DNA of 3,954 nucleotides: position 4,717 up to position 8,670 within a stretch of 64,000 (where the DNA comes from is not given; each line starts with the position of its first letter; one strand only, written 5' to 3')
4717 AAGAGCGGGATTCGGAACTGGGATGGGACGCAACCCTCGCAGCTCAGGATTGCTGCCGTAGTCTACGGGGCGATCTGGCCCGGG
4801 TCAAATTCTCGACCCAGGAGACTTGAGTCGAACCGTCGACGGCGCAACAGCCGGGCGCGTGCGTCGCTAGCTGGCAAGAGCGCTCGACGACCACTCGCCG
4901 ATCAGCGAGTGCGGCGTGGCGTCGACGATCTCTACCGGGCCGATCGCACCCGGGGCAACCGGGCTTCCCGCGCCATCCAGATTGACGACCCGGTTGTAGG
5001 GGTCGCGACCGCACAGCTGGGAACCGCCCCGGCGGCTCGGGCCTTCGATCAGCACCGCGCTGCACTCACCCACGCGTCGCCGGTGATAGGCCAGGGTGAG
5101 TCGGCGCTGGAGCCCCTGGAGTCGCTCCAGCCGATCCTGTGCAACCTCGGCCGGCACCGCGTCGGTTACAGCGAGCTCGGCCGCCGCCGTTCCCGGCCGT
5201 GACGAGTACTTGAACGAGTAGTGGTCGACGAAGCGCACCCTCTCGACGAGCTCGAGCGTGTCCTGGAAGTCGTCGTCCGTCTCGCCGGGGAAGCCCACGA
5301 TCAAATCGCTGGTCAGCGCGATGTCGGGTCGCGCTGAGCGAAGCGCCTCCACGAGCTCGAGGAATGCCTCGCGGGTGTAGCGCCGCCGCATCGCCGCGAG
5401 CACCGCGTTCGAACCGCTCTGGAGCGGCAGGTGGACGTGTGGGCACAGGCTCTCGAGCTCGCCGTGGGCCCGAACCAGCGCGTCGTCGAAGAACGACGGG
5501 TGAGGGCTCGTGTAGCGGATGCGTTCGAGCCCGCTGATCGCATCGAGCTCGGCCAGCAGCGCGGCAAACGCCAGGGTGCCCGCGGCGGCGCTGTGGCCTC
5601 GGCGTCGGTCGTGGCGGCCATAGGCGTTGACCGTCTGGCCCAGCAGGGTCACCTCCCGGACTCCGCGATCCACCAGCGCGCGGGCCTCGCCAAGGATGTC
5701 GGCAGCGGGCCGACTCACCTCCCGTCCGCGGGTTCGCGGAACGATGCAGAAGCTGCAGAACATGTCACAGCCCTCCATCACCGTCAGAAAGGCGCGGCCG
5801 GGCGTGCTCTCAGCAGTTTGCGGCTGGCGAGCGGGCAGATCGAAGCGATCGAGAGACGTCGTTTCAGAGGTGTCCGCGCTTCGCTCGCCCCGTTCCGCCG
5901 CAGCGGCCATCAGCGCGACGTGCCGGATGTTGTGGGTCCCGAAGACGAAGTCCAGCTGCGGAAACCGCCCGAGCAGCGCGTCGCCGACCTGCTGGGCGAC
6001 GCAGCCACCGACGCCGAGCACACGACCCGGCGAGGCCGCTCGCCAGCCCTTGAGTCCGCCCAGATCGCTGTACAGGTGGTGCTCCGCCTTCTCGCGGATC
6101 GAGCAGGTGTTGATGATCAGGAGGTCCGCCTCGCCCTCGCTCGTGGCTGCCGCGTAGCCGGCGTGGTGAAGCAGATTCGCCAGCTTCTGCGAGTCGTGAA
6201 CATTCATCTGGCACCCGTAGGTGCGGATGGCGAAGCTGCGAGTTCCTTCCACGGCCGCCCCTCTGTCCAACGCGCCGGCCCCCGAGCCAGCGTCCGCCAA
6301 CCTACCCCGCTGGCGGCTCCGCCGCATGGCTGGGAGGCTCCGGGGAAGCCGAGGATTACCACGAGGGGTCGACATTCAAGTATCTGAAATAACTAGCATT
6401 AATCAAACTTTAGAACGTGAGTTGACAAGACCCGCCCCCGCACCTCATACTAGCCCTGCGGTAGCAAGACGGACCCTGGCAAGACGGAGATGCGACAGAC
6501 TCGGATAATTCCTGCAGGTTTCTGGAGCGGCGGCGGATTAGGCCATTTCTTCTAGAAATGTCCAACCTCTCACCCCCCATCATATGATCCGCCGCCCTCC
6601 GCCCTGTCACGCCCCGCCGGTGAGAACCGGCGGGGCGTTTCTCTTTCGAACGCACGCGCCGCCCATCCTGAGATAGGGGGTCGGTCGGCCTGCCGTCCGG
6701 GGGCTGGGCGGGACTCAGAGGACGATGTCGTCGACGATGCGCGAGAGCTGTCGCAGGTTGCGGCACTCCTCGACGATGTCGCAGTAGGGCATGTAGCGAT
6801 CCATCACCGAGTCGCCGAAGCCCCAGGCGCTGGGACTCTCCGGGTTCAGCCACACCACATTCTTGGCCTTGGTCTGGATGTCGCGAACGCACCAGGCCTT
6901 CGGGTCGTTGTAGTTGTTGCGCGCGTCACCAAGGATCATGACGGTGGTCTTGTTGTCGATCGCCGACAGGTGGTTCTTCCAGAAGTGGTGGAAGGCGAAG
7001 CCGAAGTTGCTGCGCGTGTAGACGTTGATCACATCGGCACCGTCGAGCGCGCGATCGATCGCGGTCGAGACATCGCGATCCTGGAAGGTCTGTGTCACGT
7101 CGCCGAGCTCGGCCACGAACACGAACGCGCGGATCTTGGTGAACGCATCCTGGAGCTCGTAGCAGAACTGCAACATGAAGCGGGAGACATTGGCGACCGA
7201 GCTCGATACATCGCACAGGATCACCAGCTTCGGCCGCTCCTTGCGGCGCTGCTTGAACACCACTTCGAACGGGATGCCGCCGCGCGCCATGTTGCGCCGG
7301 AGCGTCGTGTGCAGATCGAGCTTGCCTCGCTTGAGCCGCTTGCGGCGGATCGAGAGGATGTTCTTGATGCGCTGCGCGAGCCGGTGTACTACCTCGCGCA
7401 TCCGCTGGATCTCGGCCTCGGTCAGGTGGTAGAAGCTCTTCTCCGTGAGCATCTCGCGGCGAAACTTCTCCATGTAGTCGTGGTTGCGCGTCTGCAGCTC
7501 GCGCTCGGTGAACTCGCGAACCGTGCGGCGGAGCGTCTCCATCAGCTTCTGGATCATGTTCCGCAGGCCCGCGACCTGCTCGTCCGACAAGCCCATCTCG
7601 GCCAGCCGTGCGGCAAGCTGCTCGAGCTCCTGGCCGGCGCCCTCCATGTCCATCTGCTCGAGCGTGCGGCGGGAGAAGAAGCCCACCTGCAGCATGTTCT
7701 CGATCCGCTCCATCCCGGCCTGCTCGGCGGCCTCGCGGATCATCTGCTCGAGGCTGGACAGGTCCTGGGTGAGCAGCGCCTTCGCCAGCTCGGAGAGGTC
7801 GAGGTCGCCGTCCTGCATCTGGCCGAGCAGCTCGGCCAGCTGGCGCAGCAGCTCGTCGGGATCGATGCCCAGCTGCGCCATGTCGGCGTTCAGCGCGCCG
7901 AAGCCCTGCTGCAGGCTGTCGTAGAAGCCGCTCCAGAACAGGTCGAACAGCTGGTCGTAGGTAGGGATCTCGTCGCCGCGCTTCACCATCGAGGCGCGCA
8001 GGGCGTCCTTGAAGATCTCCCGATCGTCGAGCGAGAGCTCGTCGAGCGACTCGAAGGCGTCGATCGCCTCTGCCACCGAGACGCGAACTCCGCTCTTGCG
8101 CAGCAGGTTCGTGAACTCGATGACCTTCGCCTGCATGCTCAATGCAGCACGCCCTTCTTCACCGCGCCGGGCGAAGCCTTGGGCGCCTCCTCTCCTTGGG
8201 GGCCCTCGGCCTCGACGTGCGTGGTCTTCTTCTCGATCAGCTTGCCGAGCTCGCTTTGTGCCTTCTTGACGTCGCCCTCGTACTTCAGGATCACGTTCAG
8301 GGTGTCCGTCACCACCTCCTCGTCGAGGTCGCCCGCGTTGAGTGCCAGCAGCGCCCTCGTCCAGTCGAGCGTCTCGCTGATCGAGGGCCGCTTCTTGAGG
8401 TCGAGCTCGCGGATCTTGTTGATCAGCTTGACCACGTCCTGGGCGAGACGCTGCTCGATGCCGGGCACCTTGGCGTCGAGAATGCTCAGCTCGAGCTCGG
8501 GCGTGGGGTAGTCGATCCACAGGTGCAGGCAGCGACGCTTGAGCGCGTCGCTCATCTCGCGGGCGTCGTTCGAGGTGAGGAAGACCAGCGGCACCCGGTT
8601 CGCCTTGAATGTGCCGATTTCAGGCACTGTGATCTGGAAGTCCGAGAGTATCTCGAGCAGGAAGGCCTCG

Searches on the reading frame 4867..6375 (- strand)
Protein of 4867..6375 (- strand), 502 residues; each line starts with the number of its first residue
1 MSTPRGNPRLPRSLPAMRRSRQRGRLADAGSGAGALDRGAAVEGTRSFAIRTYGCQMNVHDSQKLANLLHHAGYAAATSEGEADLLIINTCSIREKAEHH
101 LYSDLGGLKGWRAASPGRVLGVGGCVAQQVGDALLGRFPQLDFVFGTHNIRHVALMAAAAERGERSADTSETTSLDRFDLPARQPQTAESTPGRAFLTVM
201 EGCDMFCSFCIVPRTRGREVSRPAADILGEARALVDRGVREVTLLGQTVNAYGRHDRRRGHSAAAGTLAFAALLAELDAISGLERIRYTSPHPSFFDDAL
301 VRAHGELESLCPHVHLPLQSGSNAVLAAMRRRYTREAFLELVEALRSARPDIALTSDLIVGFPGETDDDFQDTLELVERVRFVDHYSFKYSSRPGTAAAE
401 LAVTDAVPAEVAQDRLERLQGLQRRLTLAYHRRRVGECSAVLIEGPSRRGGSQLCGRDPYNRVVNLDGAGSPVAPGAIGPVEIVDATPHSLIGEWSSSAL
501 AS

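Call 30: search_protein_families(library=pfam, proteins=[window:4867-6375:-], max_evalue=0.0001)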
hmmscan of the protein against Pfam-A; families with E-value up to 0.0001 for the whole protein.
window:4867-6375:- (502 aa): 3 families
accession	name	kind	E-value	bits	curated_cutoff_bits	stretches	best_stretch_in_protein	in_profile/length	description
PF04055.27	Radical_SAM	-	1.1e-27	97.6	29.5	1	198-377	2-166/166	Radical SAM superfamily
PF00919.26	UPF0004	-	1.9e-26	92.4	27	1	48-146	2-98/98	Uncharacterized protein family UPF0004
PF01938.26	TRAM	-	6.2e-06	26.4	21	1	432-494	1-59/61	TRAM domain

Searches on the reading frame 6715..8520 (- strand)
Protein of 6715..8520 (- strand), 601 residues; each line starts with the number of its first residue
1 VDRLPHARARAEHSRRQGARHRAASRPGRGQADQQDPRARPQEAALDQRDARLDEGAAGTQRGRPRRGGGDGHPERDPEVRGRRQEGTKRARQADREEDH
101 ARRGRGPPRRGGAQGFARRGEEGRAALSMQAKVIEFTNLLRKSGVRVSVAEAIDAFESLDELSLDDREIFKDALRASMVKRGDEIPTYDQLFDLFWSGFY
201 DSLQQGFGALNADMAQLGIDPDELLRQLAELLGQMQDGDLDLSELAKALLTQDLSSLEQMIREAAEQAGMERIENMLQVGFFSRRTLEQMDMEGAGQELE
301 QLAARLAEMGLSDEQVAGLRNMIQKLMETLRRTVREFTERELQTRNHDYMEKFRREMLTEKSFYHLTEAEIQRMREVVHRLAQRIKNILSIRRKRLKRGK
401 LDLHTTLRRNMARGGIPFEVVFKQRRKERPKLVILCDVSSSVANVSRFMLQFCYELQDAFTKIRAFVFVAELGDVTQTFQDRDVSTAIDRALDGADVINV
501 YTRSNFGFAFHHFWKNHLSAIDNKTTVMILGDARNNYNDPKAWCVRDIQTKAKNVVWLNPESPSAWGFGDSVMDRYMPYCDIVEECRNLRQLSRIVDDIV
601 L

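Call 30: search_protein_families(library=pfam, proteins=[window:6715-8520:-], max_evalue=0.0001)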
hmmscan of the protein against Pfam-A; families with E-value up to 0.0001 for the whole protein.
window:6715-8520:- (601 aa): 1 family
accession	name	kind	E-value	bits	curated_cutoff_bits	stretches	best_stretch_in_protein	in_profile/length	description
PF05762.20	VWA_CoxE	-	4.1e-38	131.5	26.4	1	379-593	3-220/222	VWA domain containing CoxE-like protein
